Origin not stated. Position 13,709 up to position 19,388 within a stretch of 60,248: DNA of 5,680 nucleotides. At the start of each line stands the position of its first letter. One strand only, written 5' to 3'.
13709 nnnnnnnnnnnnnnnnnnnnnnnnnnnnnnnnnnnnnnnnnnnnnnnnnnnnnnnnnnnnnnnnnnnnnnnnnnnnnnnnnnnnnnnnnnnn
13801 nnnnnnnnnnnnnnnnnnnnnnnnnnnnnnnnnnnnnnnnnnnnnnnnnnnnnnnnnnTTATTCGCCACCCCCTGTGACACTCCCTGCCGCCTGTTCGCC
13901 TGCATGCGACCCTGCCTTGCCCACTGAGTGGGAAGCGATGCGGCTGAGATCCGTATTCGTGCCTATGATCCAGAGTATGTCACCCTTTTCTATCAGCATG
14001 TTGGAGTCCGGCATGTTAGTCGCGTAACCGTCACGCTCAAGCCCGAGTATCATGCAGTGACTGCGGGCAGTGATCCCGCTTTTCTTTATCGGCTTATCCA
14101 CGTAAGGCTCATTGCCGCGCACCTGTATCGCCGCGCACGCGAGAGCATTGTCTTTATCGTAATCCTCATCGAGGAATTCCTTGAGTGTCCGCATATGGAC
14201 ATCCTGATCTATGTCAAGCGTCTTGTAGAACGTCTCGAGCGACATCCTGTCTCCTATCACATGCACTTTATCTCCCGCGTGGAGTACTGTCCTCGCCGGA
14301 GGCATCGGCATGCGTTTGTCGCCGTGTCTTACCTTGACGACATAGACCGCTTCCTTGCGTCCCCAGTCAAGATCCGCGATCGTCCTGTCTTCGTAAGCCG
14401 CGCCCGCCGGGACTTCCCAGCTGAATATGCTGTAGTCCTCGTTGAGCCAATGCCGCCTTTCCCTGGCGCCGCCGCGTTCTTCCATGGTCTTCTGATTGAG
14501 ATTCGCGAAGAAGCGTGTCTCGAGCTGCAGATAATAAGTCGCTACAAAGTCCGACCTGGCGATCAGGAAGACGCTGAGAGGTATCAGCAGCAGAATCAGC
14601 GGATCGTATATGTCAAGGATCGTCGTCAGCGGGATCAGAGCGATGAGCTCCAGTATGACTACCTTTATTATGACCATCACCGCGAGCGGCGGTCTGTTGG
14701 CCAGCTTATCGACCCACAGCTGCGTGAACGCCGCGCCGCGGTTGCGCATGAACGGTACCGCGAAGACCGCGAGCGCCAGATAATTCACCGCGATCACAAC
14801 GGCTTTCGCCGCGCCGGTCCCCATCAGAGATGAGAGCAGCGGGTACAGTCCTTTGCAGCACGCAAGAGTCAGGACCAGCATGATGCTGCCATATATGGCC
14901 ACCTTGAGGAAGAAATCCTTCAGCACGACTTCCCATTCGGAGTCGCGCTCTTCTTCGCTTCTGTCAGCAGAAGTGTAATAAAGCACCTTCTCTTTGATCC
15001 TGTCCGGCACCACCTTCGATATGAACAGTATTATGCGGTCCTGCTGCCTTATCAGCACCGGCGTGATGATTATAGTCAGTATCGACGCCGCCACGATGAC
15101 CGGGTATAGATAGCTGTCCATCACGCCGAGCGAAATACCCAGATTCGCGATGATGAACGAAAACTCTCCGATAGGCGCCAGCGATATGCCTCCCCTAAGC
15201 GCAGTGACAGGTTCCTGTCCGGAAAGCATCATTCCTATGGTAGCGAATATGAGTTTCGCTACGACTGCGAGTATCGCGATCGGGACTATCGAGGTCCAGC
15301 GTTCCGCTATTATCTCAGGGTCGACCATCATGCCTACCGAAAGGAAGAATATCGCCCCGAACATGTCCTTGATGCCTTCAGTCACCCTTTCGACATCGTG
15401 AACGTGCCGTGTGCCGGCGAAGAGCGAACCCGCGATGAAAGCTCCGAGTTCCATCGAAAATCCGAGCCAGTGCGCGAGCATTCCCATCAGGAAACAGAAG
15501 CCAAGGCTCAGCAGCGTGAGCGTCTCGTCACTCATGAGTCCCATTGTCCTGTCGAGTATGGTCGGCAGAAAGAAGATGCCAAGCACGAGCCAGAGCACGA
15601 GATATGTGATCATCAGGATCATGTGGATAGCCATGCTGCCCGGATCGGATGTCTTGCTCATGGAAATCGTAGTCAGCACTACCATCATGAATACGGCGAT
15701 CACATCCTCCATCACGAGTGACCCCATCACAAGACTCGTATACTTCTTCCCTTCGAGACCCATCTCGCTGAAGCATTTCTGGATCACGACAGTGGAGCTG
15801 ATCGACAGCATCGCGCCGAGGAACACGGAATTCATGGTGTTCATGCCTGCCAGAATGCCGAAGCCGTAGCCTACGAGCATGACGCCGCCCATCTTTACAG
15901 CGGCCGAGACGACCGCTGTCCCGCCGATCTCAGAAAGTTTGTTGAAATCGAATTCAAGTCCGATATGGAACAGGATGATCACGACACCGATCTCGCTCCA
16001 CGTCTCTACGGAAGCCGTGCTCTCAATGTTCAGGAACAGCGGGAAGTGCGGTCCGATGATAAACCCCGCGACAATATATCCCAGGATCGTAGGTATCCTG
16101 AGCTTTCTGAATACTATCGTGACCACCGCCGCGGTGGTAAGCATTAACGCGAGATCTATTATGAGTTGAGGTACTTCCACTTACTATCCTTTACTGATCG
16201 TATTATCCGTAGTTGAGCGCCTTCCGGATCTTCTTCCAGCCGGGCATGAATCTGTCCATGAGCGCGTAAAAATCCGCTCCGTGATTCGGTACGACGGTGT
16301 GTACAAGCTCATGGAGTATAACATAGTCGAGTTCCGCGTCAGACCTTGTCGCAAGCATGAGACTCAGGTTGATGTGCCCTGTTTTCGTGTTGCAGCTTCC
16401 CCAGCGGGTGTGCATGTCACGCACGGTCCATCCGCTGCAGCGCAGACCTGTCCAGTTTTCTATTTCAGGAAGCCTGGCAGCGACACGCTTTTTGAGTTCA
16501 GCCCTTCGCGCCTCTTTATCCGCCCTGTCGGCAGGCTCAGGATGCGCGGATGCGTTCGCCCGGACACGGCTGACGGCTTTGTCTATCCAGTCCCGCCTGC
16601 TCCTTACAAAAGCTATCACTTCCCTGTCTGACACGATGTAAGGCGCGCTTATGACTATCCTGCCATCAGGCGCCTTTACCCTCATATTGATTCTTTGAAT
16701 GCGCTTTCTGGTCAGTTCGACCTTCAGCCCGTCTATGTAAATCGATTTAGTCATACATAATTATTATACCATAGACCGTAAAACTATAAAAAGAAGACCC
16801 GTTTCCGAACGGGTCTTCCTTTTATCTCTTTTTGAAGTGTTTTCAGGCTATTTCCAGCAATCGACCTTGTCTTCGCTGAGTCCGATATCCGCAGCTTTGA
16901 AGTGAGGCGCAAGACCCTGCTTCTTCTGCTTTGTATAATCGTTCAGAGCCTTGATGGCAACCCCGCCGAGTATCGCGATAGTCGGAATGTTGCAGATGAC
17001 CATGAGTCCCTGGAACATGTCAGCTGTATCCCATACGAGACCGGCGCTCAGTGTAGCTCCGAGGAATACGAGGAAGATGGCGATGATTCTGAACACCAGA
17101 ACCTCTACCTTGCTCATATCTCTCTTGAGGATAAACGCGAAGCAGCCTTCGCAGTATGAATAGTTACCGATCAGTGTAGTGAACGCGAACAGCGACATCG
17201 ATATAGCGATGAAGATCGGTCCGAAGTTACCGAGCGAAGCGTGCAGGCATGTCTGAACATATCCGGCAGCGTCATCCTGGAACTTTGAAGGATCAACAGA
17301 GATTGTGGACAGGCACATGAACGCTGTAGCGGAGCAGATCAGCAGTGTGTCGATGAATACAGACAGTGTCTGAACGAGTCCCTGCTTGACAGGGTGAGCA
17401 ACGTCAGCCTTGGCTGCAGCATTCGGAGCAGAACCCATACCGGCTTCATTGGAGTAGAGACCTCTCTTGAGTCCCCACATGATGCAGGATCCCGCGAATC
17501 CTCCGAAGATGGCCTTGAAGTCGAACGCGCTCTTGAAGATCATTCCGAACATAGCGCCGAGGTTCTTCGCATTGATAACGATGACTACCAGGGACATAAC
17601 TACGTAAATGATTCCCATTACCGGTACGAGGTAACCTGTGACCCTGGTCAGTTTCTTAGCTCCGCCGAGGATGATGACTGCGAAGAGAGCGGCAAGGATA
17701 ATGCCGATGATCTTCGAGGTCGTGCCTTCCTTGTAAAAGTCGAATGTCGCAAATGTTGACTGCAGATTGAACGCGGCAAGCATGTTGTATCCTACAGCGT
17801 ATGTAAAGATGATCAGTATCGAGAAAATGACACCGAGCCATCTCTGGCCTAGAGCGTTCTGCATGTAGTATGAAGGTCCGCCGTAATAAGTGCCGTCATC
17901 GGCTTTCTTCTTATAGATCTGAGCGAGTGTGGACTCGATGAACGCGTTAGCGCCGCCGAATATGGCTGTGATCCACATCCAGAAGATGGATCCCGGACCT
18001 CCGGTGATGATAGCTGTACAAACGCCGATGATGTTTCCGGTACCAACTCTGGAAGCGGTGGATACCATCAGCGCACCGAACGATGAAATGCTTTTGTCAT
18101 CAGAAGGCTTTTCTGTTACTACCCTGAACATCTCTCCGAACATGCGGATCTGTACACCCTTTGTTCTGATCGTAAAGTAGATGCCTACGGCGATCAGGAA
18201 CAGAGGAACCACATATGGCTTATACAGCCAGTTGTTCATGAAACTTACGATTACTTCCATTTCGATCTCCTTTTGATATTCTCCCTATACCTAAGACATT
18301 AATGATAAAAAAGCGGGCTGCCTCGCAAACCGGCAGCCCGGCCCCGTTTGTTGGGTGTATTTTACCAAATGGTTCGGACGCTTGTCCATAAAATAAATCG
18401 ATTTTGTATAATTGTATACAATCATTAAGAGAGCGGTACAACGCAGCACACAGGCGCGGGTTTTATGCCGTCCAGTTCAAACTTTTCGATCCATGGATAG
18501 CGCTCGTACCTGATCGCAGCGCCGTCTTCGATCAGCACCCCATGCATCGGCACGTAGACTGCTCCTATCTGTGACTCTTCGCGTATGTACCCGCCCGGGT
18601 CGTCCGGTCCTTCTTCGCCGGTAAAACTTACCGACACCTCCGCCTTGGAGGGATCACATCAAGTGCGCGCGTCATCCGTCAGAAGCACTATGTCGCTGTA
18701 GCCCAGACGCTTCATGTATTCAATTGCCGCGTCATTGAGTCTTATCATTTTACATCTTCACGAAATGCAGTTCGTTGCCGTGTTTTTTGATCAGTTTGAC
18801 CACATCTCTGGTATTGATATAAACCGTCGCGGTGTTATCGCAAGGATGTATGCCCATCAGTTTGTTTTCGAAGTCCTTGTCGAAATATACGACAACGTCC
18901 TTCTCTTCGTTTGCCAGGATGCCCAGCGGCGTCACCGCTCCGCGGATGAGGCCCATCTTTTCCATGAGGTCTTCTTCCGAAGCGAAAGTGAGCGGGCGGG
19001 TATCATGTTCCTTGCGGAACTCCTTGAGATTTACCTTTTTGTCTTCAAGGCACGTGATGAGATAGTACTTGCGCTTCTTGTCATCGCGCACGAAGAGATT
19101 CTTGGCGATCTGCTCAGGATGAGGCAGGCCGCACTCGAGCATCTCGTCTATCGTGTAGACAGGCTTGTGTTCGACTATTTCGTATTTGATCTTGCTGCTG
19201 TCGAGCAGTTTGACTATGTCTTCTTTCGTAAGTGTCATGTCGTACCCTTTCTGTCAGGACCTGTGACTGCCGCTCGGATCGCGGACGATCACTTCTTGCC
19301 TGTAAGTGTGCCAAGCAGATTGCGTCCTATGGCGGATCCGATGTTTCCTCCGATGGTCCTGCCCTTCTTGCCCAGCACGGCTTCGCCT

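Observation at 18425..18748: In-frame TGA joins two short ORFs into a 107-codon candidate selenoprotein (U-C motif) with a SECIS-like hairpin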

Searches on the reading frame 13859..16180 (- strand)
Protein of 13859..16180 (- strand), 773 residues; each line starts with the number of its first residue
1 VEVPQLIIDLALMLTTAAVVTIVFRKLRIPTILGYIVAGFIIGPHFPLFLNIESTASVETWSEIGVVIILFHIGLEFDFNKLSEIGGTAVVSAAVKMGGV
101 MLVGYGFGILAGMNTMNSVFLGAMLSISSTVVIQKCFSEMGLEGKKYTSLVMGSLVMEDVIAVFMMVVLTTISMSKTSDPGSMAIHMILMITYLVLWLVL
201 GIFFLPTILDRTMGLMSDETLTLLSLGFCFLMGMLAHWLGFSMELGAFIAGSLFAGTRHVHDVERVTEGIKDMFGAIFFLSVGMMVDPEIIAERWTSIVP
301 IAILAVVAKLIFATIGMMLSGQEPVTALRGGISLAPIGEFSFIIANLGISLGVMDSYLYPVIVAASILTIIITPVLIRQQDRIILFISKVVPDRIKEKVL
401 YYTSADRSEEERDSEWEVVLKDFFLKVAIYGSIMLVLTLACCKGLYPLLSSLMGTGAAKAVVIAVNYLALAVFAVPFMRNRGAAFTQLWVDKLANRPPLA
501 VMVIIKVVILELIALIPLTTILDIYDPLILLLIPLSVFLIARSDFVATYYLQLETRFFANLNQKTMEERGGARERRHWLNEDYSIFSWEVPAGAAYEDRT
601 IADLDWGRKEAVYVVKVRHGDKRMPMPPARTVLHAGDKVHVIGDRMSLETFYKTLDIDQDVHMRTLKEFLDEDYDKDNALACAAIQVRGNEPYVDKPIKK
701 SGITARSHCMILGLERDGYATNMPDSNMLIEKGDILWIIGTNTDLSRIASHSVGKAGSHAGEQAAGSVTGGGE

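Call 4: search_protein_families(library=ncbifam, proteins=[window:13859-16180:-], max_evalue=0.01)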
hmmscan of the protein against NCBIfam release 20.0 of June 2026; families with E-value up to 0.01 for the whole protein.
window:13859-16180:- (773 aa): 10 families
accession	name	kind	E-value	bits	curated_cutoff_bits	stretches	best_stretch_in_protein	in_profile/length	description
TIGR00932.1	2a37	subfamily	1.1e-48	166.2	238.3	1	15-287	2-275/275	monovalent cation:proton antiporter-2 (CPA2) family protein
NF007950.1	PRK10669.1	equivalog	2.1e-45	155.6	700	1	6-384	7-391/547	YbaL family putative K(+) efflux transporter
NF045626.1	FeTrans_MagA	equivalog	4.8e-35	121.3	700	1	10-377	11-374/386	iron transporter MagA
NF002924.0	PRK03562.1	equivalog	8e-35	120.4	752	1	4-388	4-387/623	glutathione-regulated potassium-efflux system protein KefC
NF002973.0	PRK03659.1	equivalog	1.4e-30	106.5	804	1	6-384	6-380/602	glutathione-regulated potassium-efflux system protein KefB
NF003716.0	PRK05326.1-3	equivalog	7.6e-15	54.3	355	1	4-314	5-319/499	potassium/proton antiporter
NF007041.0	PRK09496.3-4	equivalog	2.4e-05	23.2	386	1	673-752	144-219/450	Trk system potassium transporter TrkA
NF007039.0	PRK09496.3-2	equivalog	5.3e-05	22.2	293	0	678-772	149-237/446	Trk system potassium transporter TrkA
NF007033.0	PRK09496.1-5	equivalog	0.001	18.2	338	0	577-656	144-221/449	Trk system potassium transporter TrkA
NF007035.0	PRK09496.2-2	equivalog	0.0015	17.4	521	1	599-659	166-224/455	Trk system potassium transporter TrkA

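Call 5: search_protein_families(library=pfam, proteins=[window:13859-16180:-], max_evalue=0.01)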
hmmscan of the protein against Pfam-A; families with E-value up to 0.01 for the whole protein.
window:13859-16180:- (773 aa): 2 families
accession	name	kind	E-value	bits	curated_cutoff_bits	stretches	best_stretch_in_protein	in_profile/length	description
PF00999.27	Na_H_Exchanger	-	1.6e-57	195.5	26.2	1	15-376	2-373/375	Sodium/hydrogen exchanger, transmembrane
PF02080.26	TrkA_C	-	9.7e-23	80.3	27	2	589-655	5-70/71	TrkA-C domain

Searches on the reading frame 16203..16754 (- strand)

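Call 4: search_protein_families(library=ncbifam, proteins=[window:16203-16754:-], max_evalue=0.01)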
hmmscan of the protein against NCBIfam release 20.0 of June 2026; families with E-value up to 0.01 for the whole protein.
window:16203-16754:- (183 aa): 0 families

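Call 5: search_protein_families(library=pfam, proteins=[window:16203-16754:-], max_evalue=0.01)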
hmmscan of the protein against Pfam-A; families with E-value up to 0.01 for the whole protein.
window:16203-16754:- (183 aa): 3 families
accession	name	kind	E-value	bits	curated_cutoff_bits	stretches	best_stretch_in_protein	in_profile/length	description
PF01863.23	YgjP-like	-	1.1e-40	140.4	26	2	80-181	105-205/207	YgjP-like, metallopeptidase domain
PF10263.15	SprT-like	-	2.1e-06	28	25.6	1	112-169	27-95/108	SprT-like family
PF08325.16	WLM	-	0.00041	20.9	26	1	144-169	85-110/190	WLM domain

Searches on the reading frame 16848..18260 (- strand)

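Call 4: search_protein_families(library=ncbifam, proteins=[window:16848-18260:-], max_evalue=0.01)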
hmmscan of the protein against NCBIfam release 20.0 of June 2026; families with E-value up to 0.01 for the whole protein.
window:16848-18260:- (470 aa): 1 family
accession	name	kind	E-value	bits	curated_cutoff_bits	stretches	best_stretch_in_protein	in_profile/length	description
TIGR00835.1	agcS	subfamily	4.2e-131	437.7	272.65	1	20-442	6-424/424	amino acid carrier protein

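Call 5: search_protein_families(library=pfam, proteins=[window:16848-18260:-], max_evalue=0.01)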
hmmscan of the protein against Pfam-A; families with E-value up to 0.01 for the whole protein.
window:16848-18260:- (470 aa): 1 family
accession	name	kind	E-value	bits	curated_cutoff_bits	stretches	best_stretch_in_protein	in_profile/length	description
PF01235.23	Na_Ala_symp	-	8.6e-150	499.8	24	1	49-453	4-391/392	Sodium:alanine symporter family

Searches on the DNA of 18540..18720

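Call 100: search_rna_families(source=window, start=18540, end=18720, threshold=evalue, max_evalue=10, show_alignments=3)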
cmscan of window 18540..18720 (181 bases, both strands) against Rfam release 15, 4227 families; matches with E-value up to 10: 2.
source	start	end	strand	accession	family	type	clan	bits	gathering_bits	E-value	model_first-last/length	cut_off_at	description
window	18581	18619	-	RF01303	sR49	Gene; snRNA; snoRNA; CD-box;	-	12.7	50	4.2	1-56/56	no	Small nucleolar RNA sR49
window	18678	18698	-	RF03012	Mu-gpT-DE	Gene; sRNA;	-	10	49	9.4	7-27/53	no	Mu-gpT-DE RNA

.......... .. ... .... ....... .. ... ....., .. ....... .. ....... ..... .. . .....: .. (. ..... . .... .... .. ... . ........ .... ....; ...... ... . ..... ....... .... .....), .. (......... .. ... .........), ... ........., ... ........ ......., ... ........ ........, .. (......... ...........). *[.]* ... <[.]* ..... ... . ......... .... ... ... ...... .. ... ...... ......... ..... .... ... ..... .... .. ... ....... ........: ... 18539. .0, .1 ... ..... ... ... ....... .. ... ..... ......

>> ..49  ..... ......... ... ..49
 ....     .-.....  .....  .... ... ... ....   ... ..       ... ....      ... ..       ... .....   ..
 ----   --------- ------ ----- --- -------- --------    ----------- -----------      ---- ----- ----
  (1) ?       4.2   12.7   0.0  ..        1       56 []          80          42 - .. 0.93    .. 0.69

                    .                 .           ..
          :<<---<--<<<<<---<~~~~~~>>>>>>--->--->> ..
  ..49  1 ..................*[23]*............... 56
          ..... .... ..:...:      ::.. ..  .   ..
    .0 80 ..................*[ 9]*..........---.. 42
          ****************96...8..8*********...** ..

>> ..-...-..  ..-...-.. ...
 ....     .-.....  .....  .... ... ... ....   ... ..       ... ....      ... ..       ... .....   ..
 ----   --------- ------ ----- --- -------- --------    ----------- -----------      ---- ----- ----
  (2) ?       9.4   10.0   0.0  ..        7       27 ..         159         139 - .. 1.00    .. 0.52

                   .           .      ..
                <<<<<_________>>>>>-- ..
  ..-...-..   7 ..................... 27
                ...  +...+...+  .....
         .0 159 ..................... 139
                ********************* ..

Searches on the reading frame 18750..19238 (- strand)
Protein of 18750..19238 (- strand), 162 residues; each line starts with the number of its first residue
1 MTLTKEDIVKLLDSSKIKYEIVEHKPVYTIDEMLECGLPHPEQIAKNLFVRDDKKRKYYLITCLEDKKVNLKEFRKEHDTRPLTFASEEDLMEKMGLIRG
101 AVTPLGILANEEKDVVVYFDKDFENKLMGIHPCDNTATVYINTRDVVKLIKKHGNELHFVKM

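Call 4: search_protein_families(library=ncbifam, proteins=[window:18750-19238:-], max_evalue=0.01)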
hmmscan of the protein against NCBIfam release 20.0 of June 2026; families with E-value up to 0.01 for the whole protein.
window:18750-19238:- (162 aa): 4 families
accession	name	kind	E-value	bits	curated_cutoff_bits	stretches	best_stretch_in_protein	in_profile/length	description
TIGR00011.1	YbaK_EbsC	equivalog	1.3e-08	34.7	153.25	1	9-149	4-143/152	Cys-tRNA(Pro) deacylase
NF006625.0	PRK09194.1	equivalog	1.4e-06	27.6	558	1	18-134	248-358/559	proline--tRNA ligase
TIGR00409.1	proS_fam_II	equivalog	0.0035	16.3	306.7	1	13-122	245-352/568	proline--tRNA ligase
NF001936.0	PRK00714.1-3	equivalog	0.0087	16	118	0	40-96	81-135/155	RNA pyrophosphohydrolase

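Call 5: search_protein_families(library=pfam, proteins=[window:18750-19238:-], max_evalue=0.01)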
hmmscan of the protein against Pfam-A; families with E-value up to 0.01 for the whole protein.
window:18750-19238:- (162 aa): 1 family
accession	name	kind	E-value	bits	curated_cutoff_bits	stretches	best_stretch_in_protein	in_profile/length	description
PF04073.20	tRNA_edit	-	1.1e-27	97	25.5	1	24-149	1-123/123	Aminoacyl-tRNA editing domain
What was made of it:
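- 18750..19238 (-): Upstream co-oriented gene, a YbaK/ProX-like tRNA_edit domain protein. It is a syntenic neighbour and is not shown to be a functional partner. Pfam PF04073, E 1e-27 (call 5).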
